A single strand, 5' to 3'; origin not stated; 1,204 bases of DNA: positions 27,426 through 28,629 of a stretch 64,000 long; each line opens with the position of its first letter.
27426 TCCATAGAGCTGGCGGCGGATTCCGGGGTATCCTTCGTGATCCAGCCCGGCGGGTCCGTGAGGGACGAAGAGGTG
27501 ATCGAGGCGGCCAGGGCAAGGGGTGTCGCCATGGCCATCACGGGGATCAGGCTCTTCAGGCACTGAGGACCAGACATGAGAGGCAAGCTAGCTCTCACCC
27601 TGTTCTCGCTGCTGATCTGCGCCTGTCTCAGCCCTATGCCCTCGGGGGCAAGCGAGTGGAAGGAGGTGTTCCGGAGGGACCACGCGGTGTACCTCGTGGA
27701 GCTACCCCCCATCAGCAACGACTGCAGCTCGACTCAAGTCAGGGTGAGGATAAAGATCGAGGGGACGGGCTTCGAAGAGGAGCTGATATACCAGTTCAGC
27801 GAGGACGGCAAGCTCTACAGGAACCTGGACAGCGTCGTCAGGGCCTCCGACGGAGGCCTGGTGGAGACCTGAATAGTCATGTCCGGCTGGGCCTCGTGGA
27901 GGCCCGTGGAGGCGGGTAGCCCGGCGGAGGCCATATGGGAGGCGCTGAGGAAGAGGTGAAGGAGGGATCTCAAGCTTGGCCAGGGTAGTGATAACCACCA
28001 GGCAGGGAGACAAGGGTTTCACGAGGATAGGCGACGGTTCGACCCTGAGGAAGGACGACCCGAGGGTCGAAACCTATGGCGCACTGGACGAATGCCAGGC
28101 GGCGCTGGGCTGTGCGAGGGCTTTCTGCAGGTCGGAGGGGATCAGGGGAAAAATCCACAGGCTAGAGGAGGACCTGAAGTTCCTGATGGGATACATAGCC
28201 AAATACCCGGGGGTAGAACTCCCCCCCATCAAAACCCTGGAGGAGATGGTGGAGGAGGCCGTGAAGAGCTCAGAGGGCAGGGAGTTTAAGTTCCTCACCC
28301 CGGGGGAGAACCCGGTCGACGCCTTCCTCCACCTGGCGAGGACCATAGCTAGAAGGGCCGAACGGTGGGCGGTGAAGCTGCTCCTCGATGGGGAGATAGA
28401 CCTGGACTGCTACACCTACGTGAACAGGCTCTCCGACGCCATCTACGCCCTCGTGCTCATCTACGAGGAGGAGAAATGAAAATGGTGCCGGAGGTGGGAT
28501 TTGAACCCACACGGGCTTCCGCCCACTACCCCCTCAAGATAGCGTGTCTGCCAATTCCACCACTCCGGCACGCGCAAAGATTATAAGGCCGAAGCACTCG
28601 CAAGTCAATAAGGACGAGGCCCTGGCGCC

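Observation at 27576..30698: tRNA-Leu-flanked neighbourhood: exported small protein, PduO adenosyltransferase, B12-binding radical SAM divergent from a stand-alone ThiF-like E1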

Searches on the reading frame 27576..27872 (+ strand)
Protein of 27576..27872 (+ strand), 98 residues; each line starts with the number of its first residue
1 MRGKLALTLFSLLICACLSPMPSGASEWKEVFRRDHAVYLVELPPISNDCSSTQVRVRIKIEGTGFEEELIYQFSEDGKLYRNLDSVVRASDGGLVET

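Call 4: search_protein_families(library=pfam, proteins=[window:27576-27872:+], max_evalue=0.01)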
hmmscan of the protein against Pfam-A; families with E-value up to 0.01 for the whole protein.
window:27576-27872:+ (98 aa): 0 families

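Call 5: search_protein_families(library=ncbifam, proteins=[window:27576-27872:+], max_evalue=0.01)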
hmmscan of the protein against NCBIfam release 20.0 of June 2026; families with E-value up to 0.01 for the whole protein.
window:27576-27872:+ (98 aa): 0 families

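Call 27: find_homologous_proteins(query=window:27576-27872:+, max_evalue=0.001)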
Query window:27576-27872:+ (98 aa): 2 proteins with E <= 0.001 among 4 candidates.
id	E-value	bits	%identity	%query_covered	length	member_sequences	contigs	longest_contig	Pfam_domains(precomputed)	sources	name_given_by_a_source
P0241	9.8e-55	200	96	100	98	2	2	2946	-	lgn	-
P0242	4.5e-28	115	64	96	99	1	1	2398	-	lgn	-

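Call 29: find_encoding_contigs(protein=P0242, flank=5000, max_places=3)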
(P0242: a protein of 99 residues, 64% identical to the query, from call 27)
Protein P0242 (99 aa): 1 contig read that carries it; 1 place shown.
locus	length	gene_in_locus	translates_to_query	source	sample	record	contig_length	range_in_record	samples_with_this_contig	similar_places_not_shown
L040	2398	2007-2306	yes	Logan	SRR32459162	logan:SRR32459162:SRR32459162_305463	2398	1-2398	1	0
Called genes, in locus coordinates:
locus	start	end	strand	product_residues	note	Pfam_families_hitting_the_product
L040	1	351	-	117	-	?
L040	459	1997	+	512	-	PF02142:MGS, PF01808:AICARFT_IMPCHas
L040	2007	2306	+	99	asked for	-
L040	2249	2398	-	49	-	?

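Call 30: find_encoding_contigs(protein=P0241, flank=5000, max_places=3)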
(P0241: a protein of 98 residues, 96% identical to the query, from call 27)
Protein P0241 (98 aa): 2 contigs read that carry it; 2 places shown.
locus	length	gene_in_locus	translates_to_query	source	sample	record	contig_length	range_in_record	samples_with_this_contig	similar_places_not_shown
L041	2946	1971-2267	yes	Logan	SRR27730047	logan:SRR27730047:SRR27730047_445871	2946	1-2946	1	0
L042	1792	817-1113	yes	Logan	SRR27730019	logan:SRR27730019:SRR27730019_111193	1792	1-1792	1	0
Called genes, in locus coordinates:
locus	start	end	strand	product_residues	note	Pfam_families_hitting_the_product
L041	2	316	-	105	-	?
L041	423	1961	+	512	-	PF02142:MGS, PF01808:AICARFT_IMPCHas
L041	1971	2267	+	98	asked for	-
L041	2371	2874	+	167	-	PF01923:Cob_adeno_trans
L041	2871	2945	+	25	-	?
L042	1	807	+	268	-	?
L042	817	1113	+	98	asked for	-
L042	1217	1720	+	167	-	PF01923:Cob_adeno_trans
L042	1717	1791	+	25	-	?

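Call 53: search_protein_representatives(protein=window:27576-27869:+)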
Query: 98 residues. Proteins with E-value up to 0.001 (for the whole library): 5; up to 1e-10: 1; up to 1e-30: 1. The best 5 are listed.
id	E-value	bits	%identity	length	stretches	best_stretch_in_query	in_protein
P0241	3.1e-55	200.2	96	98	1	1-98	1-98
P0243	5.0e-06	42.6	31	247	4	42-92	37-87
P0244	1.2e-05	41.4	36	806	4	49-87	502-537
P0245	1.7e-04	37.7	31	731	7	56-92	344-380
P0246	7.9e-04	35.6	28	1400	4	40-81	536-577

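Call 54: search_protein_families(library=pfam, proteins=[P0243, P0244, P0245, P0246], max_evalue=0.01)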
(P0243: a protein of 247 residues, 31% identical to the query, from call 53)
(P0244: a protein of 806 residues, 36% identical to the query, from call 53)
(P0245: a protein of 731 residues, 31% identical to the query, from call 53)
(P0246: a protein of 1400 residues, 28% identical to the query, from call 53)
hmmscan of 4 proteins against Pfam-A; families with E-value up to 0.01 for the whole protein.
P0243 (247 aa): 2 families
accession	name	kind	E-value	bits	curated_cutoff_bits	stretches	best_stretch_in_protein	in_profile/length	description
PF20191.3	DUF6554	-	0.00013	22.9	27.5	0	130-158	57-85/102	Family of unknown function (DUF6554)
PF15550.11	Draxin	-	0.0026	18.2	27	0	197-240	215-255/324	Draxin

P0244 (806 aa): 9 families
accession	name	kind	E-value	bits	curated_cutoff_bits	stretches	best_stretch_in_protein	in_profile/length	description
PF13895.12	Ig_2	-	3.3e-18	66.1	27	1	71-118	28-70/79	Immunoglobulin domain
PF06832.18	BiPBP_C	-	3.4e-14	52.9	26.8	0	484-555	10-75/90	Penicillin-Binding Protein C-terminus Family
PF13927.12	Ig_3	-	9.4e-14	52.1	30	0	258-335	4-78/78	Immunoglobulin domain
PF23048.1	SH3-A_UBE2O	-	0.00011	23.3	24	0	402-421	67-86/95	UBE2O, N-terminal SH3-A domain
PF20593.3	DUF6793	-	0.00016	22.1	27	0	442-465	58-81/107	Family of unknown function (DUF6793)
PF07705.17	CARDB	-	0.00044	20.8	22.7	0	500-538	15-53/101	CARDB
PF08001.16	CMV_US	-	0.0032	17.3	23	0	327-373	126-173/251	CMV US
PF02368.24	Big_2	-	0.0045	17.3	22.8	1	712-778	12-76/79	Bacterial Ig-like domain (group 2)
PF25635.1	SPV1_VP10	-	0.0049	17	27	0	269-317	46-94/187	Sulfolobus polyhedral virus 1 capsid protein VP10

P0245 (731 aa): 6 families
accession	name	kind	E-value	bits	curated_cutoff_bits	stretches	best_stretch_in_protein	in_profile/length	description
PF21729.3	IRX15_IRX15L_GXM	-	1.4e-06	28.4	27.8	0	199-218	13-32/189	IRX15/IRX15L/GXM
PF00166.26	Cpn10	-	3.1e-06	27.6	21.1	0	445-504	5-68/93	Chaperonin 10 Kd subunit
PF17972.7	bMG5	-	9.6e-05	23.2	26.5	0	334-375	34-75/127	Bacterial Alpha-2-macroglobulin MG5 domain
PF09619.16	YscW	-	0.00029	21.6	22.6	0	321-357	62-98/107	Type III secretion system lipoprotein chaperone (YscW)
PF18848.6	baeRF_family6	-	0.0083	16.9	27.5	0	515-544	102-130/149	Bacterial archaeo-eukaryotic release factor family 6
PF14475.11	Mso1_Sec1_bdg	-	0.0091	16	29.1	0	240-257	4-21/40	Sec1-binding region of Mso1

P0246 (1400 aa): 3 families
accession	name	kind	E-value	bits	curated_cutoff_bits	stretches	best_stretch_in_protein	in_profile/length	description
PF18962.6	Por_Secre_tail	-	6e-09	36.5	27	1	1321-1398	1-74/75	Secretion system C-terminal sorting domain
PF13418.12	Kelch_4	-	4.8e-06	26.9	21.6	0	374-387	29-42/49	Galactose oxidase, central domain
PF00754.31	F5_F8_type_C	-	0.0039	17.7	28.2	0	1242-1295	62-114/127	F5/8 type C domain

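Call 56: find_related_loci(query=A3, collection=metagenome_contigs, flank=4000)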
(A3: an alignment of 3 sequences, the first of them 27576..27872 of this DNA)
Query A3 (98 aa) in metagenome_contigs; peptide patterns used: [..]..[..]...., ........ (x = any residue, [..] = any of these).
416 stretches matched a pattern, but none encodes a relative of the query by tblastn (E <= 1e-3).

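Call 89: predict_structure(alignment_id=A3)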
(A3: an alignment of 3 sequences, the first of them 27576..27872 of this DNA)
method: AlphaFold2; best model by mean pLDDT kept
length: 98 residues; sequences in the alignment: 3
mean_pLDDT: 73.4   pTM: 0.56
mean pLDDT of the five models: 73.4, 71.5, 71.5, 70.4, 69.7
residues with pLDDT >= 90: 22; 70-90: 40; 50-70: 24; < 50: 12
segments of 3 or more residues with pLDDT < 50: 11-13, 15-23
pLDDT, mean of each block of 10 residues (from residue 1): 54 45 66 94 70 86 88 82 78 69
secondary structure, 60 per line:
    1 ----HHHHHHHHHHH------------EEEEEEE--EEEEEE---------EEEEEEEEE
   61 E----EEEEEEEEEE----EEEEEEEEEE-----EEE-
elements in order: H5-15 E28-34 E37-42 E52-61 E66-75 E80-89 E95-97

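Call 92: fold_search(model_id=the predicted structure, library=pdb)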
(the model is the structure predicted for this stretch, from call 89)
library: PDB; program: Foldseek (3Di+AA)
matches with E <= 10: 341; with E <= 0.001: 0
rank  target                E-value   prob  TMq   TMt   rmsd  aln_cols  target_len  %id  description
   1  9ut3_B                3.1e-01  0.54  0.33  0.09  12.7       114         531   10  The helicase module of the helicase-primase complex from HHV1 bound with ssDNA and amenamevir (released 2026-04-08)
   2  9nqp_B                5.8e-01  0.60  0.38  0.06  12.2       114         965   13  Composite structure of HSV1 helicase-primase in complex with a forked DNA and pritelivir (released 2025-11-19)
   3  1yqf_E                7.5e-01  0.60  0.39  0.23   8.1        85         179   12  Hypothetical protein from leishmania major unknown function sequence homologue to human p32 protein (released 2005-02-22)
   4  7o5y_A                7.9e-01  0.82  0.42  0.35   4.3        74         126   16  PilA minor pilin of Streptococcus sanguinis type IV pili (released 2022-04-20)
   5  2gr8_A                8.8e-01  0.25  0.29  0.34   7.1        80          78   12  Hia 1022-1098 (released 2006-05-23)
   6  9yc9_C                1.0e+00  0.33  0.34  0.06  12.5       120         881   11  HSV replication fork complex bound to pritelivir (released 2025-12-31)
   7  3emo_A                1.0e+00  0.20  0.29  0.25  13.2       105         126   11  Crystal structure of transmembrane Hia 973-1098 (released 2008-11-04)
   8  6nrl                  1.0e+00  0.16  0.27  0.15  16.8        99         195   11  X-ray structure of H6N6-NS1 delta(80-84) R38A K41A E71G mutant (released 2019-07-31)
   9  6szw_B                1.1e+00  0.82  0.48  0.29   6.4        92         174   10  Asymmetric complex of Factor XII and kininogen with gC1qR/C1QBP/P32 is governed by allostery (released 2020-07-22)
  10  2gx9_B                1.1e+00  0.30  0.28  0.23  12.8        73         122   14  X-ray structure of influenza virus NS1 effector domain (released 2006-05-30)
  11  11hy                  1.1e+00  0.41  0.31  0.19   5.5        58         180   17  Crystal Structure of an exported phospholipid binding protein from Bordetella pertussis in complex with Di-palmitoyl-3-s (released 2026-03-11)
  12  3hdj_A                1.2e+00  0.82  0.41  0.15   3.6        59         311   12  The crystal structure of probable ornithine cyclodeaminase from Bordetella pertussis Tohama I (released 2009-05-19)
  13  3ild                  1.2e+00  0.72  0.42  0.29   7.1        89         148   10  Structure of ORF157-K57A from Acidianus filamentous virus 1 (released 2010-03-23)
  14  9hae_C                1.2e+00  0.07  0.18  0.13  20.7        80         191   12  Dust mite allergen Der f 7 with computationally designed DerF7_b2 binder (released 2024-12-18)
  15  2uve_B                1.3e+00  0.28  0.30  0.08   8.9       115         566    9  Structure of Yersinia enterocolitica Family 28 Exopolygalacturonase (released 2007-05-08)
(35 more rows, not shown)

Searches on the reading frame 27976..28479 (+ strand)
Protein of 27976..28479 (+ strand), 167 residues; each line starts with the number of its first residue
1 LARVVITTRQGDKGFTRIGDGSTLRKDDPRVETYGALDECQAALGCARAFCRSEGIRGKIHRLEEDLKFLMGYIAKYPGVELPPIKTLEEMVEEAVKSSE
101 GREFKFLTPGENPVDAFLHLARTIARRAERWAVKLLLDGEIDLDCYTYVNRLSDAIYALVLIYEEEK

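Call 4: search_protein_families(library=pfam, proteins=[window:27976-28479:+], max_evalue=0.01)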
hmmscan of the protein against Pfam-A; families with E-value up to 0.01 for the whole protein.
window:27976-28479:+ (167 aa): 1 family
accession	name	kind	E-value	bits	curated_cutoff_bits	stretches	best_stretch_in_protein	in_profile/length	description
PF01923.23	Cob_adeno_trans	-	7.2e-37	127.5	24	1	6-160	1-168/171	Cobalamin adenosyltransferase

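Call 5: search_protein_families(library=ncbifam, proteins=[window:27976-28479:+], max_evalue=0.01)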
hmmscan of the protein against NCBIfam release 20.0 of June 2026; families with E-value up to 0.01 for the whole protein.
window:27976-28479:+ (167 aa): 1 family
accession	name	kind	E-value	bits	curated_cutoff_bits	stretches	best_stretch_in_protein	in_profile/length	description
TIGR00636.1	PduO_Nterm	equivalog_domain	3.6e-32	111.4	108.45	1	7-166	1-162/171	cob(I)yrinic acid a,c-diamide adenosyltransferase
